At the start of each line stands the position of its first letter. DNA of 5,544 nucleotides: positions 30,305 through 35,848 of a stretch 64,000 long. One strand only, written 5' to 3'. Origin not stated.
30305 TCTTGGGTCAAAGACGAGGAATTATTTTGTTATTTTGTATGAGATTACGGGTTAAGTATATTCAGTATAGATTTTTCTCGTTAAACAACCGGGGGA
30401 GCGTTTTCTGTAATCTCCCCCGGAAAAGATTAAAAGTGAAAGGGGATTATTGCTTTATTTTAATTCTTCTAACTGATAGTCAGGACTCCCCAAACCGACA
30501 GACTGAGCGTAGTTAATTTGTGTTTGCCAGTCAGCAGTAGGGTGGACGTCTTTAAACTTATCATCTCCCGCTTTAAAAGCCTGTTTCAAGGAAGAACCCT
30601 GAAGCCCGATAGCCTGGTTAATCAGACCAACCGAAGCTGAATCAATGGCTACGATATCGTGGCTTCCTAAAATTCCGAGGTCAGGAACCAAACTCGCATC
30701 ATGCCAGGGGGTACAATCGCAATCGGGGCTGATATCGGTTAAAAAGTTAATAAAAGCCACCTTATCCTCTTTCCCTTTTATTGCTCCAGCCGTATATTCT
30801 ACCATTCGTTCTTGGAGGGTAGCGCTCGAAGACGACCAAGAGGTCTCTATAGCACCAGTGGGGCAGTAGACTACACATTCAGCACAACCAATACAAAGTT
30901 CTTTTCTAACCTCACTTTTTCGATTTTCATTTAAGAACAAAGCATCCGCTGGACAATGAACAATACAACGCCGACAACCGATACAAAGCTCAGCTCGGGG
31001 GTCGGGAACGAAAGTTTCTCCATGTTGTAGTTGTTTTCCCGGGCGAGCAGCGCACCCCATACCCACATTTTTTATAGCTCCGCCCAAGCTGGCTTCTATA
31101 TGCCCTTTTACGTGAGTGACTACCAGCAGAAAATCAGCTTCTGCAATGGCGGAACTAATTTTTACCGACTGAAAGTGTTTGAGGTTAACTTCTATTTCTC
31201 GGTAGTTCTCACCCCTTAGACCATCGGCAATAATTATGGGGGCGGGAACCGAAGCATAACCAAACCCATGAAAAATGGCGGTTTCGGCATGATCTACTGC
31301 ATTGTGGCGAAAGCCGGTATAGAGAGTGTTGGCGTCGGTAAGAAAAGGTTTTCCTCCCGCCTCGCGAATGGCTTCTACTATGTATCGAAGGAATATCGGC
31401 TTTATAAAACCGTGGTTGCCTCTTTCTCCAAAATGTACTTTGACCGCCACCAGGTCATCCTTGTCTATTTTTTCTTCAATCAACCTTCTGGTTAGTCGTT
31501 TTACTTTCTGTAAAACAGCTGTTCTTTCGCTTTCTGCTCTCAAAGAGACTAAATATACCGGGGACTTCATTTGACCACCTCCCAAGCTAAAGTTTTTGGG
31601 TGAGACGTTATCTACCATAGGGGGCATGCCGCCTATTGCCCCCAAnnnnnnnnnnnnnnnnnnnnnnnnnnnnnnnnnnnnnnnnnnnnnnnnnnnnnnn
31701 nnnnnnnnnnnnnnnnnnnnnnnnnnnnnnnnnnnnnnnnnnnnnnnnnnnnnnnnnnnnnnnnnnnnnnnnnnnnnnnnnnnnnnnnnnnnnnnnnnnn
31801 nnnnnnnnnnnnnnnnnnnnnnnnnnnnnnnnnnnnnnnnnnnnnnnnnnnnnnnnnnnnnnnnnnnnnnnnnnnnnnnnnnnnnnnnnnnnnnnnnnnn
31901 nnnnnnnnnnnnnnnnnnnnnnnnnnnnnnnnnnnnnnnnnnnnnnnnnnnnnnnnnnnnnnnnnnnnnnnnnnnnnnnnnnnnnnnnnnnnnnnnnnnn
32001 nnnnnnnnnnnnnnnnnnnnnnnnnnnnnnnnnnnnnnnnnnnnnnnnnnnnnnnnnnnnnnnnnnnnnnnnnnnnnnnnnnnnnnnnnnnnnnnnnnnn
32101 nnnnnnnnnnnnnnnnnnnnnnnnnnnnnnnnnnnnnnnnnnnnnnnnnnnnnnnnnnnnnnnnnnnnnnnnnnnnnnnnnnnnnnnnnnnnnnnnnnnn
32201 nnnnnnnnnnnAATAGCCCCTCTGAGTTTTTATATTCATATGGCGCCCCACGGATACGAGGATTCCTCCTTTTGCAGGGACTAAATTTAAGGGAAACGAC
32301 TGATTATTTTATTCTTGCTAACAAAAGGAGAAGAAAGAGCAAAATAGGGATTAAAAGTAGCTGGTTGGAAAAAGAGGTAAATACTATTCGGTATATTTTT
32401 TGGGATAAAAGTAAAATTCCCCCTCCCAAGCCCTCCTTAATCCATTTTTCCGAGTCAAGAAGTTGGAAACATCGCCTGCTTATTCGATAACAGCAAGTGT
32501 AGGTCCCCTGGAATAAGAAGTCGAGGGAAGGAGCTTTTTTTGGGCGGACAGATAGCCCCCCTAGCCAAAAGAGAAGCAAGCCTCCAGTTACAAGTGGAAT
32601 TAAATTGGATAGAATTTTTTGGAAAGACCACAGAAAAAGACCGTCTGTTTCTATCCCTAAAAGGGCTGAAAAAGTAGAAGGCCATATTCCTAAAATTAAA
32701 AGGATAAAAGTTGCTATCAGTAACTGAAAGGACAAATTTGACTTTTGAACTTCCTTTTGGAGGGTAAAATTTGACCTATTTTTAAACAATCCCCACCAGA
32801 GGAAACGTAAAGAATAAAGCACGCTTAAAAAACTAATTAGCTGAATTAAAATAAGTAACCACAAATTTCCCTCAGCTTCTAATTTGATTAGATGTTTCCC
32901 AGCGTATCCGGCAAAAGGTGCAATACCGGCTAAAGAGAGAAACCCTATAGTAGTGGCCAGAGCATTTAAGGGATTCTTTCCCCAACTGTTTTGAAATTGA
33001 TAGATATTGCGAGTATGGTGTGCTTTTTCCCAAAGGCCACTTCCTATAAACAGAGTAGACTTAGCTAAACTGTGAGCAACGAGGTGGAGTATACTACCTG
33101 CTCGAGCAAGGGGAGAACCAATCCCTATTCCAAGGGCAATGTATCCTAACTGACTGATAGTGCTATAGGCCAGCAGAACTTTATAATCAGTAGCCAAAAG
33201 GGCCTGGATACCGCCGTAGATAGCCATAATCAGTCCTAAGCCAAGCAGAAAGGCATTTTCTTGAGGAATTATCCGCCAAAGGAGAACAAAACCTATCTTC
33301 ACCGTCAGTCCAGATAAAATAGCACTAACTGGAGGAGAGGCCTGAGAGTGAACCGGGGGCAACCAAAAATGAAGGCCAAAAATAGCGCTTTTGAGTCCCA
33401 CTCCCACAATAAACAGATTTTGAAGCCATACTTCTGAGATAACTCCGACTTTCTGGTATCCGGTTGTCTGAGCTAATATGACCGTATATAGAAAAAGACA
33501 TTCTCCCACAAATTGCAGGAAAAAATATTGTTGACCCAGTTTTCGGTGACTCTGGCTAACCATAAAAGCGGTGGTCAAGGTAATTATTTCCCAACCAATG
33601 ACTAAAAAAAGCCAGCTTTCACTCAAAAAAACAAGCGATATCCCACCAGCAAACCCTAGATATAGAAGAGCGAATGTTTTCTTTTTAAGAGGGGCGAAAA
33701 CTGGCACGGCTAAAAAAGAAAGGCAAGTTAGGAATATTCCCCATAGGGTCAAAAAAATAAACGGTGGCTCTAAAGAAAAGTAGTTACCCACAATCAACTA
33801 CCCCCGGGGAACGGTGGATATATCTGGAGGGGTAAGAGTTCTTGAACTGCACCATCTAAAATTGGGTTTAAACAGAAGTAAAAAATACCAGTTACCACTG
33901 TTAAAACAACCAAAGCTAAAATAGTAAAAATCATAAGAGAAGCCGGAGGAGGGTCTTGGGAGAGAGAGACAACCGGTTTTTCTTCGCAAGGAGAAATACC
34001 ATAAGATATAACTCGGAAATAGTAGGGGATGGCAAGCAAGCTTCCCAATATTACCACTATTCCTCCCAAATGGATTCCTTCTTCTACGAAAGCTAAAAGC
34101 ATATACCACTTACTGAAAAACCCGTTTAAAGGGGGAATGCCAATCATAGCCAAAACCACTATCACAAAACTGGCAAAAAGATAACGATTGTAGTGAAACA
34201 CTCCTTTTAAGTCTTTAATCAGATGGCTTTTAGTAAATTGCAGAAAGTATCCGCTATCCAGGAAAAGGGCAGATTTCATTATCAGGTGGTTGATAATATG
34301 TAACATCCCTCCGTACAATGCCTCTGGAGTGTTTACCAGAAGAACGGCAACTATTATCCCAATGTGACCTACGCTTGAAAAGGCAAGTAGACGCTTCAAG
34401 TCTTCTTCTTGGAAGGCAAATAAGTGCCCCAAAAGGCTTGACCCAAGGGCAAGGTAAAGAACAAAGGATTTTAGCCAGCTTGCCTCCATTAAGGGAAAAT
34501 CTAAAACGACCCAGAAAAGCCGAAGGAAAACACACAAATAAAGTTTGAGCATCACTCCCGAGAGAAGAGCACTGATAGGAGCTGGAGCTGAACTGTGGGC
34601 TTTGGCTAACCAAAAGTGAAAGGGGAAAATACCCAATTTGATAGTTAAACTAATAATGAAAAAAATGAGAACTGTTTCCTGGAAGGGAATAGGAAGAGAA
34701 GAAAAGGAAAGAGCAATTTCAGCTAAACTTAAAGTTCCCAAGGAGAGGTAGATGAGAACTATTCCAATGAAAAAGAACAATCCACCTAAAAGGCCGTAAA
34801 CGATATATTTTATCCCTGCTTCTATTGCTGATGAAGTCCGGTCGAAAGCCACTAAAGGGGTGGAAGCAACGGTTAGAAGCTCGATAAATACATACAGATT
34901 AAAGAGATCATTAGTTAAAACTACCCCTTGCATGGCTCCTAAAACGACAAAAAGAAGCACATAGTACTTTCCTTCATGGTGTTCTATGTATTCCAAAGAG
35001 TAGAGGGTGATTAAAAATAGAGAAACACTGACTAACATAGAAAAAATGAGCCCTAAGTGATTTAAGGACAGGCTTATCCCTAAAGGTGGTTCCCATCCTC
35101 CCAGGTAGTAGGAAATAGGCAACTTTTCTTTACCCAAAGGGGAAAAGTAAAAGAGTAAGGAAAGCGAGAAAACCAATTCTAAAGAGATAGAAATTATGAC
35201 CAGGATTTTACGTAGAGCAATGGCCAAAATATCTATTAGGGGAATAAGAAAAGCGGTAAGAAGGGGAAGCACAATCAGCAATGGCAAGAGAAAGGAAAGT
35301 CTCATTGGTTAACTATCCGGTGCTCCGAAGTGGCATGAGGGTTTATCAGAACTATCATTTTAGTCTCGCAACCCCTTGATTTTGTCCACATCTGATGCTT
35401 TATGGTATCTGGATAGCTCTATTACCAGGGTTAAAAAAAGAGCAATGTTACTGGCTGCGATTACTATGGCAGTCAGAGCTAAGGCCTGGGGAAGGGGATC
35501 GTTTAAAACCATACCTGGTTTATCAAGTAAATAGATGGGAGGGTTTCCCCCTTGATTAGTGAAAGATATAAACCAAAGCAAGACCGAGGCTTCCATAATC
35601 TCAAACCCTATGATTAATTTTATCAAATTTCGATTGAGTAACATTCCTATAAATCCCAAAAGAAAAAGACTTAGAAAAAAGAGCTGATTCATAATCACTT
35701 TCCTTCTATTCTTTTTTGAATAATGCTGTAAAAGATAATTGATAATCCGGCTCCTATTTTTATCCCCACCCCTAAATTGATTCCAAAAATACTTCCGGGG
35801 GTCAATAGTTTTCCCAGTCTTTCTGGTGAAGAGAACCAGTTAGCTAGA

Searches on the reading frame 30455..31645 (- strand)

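Call 63: search_protein_families(library=pfam, proteins=[window:30455-31645:-])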
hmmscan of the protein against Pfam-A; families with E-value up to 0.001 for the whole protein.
window:30455-31645:- (396 aa): 13 families
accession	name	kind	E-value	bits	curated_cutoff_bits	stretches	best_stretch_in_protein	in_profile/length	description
PF04015.17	DUF362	-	1.4e-47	162.8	24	1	66-339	1-199/200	Domain of unknown function (DUF362)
PF00037.32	Fer4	-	4.6e-12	45.7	21.1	2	246-267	3-24/24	4Fe-4S binding domain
PF12837.12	Fer4_6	-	3.6e-11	42.9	25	2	245-266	3-24/24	4Fe-4S binding domain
PF12838.12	Fer4_7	-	3.8e-10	40.5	27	1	221-265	2-52/52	4Fe-4S dicluster domain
PF14697.11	Fer4_21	-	4.8e-10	39.8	35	1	219-267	6-58/59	4Fe-4S dicluster domain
PF13484.11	Fer4_16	-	7.5e-09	36.7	30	1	251-273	2-21/66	4Fe-4S double cluster binding domain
PF13237.11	Fer4_10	-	1.9e-08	34.6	25.5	1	218-262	6-53/53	4Fe-4S dicluster domain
PF13187.11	Fer4_9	-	1.6e-07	31.7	27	1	221-266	2-52/52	4Fe-4S dicluster domain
PF12797.12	Fer4_2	-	4.9e-06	26.6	24.5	0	218-233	7-22/22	4Fe-4S binding domain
PF25160.1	LdpA_Fe-S-bd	-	1.7e-05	24.9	27.6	1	225-268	7-45/49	LdpA Fe-S cluster-binding domain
PF12800.12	Fer4_4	-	1.9e-05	25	24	0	249-264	2-17/17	4Fe-4S binding domain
PF12798.12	Fer4_3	-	0.00046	21.2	27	0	251-265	1-15/15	4Fe-4S binding domain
PF17179.9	Fer4_22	-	0.00047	21.4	27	0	214-233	74-93/95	4Fe-4S dicluster domain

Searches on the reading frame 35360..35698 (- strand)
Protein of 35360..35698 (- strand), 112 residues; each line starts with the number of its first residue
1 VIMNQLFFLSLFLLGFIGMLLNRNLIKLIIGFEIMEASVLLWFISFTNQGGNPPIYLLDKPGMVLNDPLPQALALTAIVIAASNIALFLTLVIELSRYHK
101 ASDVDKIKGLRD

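Call 63: search_protein_families(library=pfam, proteins=[window:35360-35698:-])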
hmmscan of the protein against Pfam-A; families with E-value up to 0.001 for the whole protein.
window:35360-35698:- (112 aa): 1 family
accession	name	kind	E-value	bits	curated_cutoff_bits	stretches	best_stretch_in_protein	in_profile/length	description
PF00420.29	Oxidored_q2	-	5.4e-24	84.2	26.1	1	6-111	4-94/95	NADH-ubiquinone/plastoquinone oxidoreductase chain 4L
